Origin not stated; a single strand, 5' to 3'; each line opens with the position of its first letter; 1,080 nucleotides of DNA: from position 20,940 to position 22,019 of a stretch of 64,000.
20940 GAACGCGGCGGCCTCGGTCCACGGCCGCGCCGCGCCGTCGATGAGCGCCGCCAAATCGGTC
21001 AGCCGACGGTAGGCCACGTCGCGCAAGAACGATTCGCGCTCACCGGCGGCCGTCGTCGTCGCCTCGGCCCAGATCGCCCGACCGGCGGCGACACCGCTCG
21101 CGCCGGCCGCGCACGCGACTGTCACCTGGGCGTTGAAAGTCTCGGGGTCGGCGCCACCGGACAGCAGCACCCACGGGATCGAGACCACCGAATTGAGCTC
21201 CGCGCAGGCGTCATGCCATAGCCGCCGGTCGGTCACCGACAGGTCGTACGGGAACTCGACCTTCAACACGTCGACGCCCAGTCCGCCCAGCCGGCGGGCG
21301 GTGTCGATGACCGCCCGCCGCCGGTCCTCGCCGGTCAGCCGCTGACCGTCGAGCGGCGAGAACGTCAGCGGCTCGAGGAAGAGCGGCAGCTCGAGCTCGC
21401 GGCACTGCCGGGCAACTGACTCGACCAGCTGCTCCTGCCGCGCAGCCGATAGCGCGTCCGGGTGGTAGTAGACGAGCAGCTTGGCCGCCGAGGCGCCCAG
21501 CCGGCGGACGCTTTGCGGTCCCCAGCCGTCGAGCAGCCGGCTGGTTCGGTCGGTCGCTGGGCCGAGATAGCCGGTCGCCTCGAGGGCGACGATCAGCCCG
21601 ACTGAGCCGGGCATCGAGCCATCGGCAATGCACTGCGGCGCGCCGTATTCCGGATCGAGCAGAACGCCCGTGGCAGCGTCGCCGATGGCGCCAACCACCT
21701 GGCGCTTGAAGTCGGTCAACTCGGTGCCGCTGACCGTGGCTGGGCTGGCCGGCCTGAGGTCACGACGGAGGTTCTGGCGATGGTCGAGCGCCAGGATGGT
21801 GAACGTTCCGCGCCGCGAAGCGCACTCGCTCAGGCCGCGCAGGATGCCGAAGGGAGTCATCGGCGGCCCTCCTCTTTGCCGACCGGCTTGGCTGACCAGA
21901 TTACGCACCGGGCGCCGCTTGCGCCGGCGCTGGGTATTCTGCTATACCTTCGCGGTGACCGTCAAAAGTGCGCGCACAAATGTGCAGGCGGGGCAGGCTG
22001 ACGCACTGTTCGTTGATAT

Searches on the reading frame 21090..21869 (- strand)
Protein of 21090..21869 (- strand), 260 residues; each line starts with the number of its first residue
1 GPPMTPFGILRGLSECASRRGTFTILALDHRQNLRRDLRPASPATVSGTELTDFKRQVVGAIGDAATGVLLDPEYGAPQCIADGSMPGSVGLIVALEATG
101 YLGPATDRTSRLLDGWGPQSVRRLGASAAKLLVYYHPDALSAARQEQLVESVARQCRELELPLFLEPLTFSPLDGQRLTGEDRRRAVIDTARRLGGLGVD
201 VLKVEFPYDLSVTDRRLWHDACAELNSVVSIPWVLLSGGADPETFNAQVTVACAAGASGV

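Call 25: search_protein_families(library=pfam, max_evalue=0.01, proteins=[window:21090-21869:-])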
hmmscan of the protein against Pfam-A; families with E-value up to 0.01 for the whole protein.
window:21090-21869:- (260 aa): 2 families
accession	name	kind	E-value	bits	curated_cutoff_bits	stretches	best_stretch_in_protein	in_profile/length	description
PF01791.15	DeoC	-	3.8e-23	82.8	23.8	1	24-260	2-220/229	DeoC/LacD family aldolase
PF09863.15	DUF2090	-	3.4e-05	23.6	27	1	20-169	34-184/310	Uncharacterized protein conserved in bacteria (DUF2090)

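Call 26: search_protein_families(library=ncbifam, max_evalue=0.00001, proteins=[window:21090-21869:-])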
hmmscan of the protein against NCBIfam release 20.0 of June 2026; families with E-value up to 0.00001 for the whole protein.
window:21090-21869:- (260 aa): 5 families
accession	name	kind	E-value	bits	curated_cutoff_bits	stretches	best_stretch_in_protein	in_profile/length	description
NF009498.0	PRK12858.1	subfamily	1.2e-61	208.5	184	1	8-260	7-275/342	tagatose 1,6-diphosphate aldolase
NF009065.0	PRK12399.1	subfamily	1.3e-25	90.1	458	1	13-257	11-269/326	tagatose 1,6-diphosphate aldolase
NF003180.0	PRK04161.1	subfamily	2.7e-23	82.6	519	1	16-258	15-271/330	tagatose 1,6-diphosphate aldolase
TIGR01232.1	lacD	equivalog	6.5e-19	68.3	432.2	1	14-211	11-212/325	tagatose-bisphosphate aldolase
NF005556.0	PRK07226.1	subfamily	7.3e-07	28.8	241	1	50-260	37-228/267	2-amino-3,7-dideoxy-D-threo-hept-6-ulosonate synthase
